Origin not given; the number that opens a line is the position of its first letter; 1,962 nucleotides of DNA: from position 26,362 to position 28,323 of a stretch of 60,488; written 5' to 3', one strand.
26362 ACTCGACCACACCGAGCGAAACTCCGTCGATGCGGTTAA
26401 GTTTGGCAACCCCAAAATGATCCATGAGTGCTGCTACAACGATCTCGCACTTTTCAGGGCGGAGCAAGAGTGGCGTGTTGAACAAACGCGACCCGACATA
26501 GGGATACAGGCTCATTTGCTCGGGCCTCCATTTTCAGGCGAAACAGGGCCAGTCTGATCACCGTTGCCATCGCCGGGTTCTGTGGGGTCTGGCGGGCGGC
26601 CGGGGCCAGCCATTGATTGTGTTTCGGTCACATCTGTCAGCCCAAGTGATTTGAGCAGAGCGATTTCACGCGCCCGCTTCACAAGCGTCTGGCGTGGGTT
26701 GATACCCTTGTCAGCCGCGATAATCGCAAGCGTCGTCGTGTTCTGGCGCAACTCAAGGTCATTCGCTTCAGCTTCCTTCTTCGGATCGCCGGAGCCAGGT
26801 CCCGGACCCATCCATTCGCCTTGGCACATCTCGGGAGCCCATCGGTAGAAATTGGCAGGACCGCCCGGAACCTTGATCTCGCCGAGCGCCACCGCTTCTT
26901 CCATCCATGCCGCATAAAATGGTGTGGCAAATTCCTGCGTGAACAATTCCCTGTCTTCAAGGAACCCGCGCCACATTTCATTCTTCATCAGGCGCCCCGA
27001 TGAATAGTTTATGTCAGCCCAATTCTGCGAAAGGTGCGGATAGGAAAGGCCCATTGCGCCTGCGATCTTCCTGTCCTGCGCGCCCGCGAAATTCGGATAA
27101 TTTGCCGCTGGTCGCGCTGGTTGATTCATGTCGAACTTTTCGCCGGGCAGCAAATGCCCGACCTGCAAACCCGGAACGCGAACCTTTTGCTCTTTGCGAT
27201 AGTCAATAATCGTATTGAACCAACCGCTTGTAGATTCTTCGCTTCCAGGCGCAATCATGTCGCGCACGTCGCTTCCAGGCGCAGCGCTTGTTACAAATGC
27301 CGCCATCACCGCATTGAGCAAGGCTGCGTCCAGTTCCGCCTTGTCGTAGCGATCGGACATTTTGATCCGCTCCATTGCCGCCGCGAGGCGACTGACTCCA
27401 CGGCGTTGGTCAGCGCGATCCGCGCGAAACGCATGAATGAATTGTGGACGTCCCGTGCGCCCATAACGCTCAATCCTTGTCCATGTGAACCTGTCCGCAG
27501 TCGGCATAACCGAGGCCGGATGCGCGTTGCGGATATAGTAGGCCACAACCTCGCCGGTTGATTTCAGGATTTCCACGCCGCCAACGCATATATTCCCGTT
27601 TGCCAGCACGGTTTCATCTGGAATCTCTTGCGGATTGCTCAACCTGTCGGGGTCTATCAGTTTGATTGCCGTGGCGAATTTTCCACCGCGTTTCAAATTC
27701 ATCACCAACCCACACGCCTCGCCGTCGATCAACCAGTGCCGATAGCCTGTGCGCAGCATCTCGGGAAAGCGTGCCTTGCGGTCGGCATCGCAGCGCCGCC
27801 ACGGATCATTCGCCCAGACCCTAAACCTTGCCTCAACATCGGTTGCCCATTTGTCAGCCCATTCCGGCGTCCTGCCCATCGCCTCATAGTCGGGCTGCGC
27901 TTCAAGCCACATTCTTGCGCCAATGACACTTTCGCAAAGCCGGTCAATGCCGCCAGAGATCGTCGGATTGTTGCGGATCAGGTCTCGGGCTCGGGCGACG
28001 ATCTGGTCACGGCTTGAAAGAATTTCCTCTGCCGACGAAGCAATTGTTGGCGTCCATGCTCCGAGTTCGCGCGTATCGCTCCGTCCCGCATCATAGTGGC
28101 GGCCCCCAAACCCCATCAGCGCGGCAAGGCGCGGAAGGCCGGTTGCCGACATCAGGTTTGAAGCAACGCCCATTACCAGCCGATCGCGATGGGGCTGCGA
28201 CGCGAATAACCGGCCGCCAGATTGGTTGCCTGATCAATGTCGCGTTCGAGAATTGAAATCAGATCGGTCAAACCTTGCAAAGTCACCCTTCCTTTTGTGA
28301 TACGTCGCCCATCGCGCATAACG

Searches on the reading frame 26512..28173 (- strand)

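Call 25: search_protein_families(library=phrogs, proteins=[window:26512-28173:-], max_evalue=0.00001)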
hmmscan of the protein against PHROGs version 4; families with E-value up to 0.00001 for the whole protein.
window:26512-28173:- (553 aa): 3 families
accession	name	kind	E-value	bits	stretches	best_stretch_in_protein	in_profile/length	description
phrog_21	-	head and packaging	1.3e-107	362.2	1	24-534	39-525/1362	portal protein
phrog_537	-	head and packaging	2.4e-42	145.7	1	314-519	11-211/233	portal protein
phrog_3993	-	unknown function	1e-09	39.6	1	36-190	34-189/195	-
